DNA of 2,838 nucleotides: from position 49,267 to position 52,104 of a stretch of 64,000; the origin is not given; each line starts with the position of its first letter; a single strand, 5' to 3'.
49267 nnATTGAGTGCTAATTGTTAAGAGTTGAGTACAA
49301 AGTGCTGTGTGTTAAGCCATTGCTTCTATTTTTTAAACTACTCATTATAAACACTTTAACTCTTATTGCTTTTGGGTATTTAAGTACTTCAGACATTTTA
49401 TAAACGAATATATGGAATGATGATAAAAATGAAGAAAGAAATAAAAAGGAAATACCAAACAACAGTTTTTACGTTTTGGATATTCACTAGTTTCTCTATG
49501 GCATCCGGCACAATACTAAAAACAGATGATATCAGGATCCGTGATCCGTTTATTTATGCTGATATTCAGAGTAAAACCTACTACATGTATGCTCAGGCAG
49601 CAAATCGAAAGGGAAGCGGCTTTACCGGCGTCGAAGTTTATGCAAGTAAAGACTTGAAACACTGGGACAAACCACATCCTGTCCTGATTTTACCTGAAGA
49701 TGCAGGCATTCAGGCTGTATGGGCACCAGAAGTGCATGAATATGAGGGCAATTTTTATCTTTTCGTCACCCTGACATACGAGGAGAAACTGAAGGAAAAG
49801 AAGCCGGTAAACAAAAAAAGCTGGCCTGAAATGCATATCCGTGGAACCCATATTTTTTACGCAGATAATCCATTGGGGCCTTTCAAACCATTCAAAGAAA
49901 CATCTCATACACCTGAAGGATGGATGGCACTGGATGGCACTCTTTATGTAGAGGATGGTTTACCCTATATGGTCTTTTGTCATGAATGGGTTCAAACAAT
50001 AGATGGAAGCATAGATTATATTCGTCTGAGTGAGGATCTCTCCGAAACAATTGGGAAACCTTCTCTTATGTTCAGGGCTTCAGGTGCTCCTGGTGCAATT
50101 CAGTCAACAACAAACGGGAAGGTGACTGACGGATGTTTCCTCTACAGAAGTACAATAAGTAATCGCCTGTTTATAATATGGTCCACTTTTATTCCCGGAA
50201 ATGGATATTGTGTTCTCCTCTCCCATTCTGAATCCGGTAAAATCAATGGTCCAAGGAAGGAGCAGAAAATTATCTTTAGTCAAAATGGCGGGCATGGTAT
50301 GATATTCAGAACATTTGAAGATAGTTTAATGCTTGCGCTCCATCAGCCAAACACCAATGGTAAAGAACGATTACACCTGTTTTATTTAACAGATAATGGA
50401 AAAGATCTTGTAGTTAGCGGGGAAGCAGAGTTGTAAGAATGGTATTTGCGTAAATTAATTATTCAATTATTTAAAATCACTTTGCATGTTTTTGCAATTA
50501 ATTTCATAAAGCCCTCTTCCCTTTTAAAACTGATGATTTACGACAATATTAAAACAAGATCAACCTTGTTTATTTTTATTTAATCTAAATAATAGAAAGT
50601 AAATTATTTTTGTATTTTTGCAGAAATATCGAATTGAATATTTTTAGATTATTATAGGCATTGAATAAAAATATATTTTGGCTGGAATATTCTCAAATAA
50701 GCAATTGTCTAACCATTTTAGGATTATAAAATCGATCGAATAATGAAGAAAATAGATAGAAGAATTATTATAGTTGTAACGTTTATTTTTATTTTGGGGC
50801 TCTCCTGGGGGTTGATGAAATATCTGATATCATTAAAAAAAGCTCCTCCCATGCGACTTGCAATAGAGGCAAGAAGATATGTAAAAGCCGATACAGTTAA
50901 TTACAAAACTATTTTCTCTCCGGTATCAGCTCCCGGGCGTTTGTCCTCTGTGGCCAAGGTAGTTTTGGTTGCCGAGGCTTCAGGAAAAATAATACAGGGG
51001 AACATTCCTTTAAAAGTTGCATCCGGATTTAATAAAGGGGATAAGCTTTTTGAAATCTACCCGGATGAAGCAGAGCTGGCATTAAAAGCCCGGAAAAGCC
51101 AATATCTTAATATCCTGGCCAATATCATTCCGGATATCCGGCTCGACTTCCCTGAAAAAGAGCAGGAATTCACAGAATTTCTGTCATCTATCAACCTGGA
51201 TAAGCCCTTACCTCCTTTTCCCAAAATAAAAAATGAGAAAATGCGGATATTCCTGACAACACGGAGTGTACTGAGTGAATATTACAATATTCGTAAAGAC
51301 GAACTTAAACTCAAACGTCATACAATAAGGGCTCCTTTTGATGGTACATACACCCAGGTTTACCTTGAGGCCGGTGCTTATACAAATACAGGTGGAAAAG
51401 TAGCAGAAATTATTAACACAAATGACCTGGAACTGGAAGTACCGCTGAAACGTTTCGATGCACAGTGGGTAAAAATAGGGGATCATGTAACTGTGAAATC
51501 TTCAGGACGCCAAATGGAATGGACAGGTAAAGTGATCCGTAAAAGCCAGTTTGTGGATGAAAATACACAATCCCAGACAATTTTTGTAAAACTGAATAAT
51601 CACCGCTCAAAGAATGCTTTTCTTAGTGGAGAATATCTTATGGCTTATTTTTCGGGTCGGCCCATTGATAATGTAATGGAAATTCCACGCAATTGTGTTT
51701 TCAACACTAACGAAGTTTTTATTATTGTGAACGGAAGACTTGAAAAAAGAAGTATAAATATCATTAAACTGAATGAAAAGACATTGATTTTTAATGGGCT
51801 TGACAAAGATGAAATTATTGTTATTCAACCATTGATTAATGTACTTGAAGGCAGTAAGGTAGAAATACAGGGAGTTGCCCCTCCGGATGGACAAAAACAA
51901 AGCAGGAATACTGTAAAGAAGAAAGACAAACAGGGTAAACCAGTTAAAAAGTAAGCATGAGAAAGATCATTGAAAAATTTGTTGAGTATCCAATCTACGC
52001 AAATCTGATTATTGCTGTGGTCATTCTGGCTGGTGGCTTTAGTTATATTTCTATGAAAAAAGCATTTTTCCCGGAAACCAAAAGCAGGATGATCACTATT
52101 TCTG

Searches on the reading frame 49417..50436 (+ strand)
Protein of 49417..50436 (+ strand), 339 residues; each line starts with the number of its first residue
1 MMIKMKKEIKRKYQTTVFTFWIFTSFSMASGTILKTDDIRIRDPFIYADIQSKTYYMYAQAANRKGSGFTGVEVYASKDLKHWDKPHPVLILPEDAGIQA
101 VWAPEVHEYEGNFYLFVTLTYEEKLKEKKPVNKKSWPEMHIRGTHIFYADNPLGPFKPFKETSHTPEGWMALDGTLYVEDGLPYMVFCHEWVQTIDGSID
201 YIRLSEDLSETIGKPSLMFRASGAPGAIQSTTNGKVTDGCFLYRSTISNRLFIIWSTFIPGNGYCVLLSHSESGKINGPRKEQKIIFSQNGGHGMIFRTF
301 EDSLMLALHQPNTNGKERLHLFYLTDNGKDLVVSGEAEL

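Call 10: search_protein_families(library=pfam, proteins=[window:49417-50436:+], max_evalue=0.00001)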
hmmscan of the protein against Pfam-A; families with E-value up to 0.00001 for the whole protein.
window:49417-50436:+ (339 aa): 1 family
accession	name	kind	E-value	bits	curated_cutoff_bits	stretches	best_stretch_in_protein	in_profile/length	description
PF04616.20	Glyco_hydro_43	-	2.1e-29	103.2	32.2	1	41-314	10-266/288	Glycosyl hydrolases family 43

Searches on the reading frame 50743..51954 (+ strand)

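Call 10: search_protein_families(library=pfam, proteins=[window:50743-51954:+], max_evalue=0.00001)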
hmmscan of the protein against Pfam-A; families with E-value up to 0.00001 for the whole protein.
window:50743-51954:+ (403 aa): 2 families
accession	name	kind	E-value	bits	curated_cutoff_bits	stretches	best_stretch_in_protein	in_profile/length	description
PF13437.12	HlyD_3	-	7.9e-14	52.7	22.2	1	194-287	1-96/106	HlyD family secretion protein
PF16576.10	HlyD_D23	-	3.6e-09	36.6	30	1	98-289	44-206/214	Barrel-sandwich domain of CusB or HlyD membrane-fusion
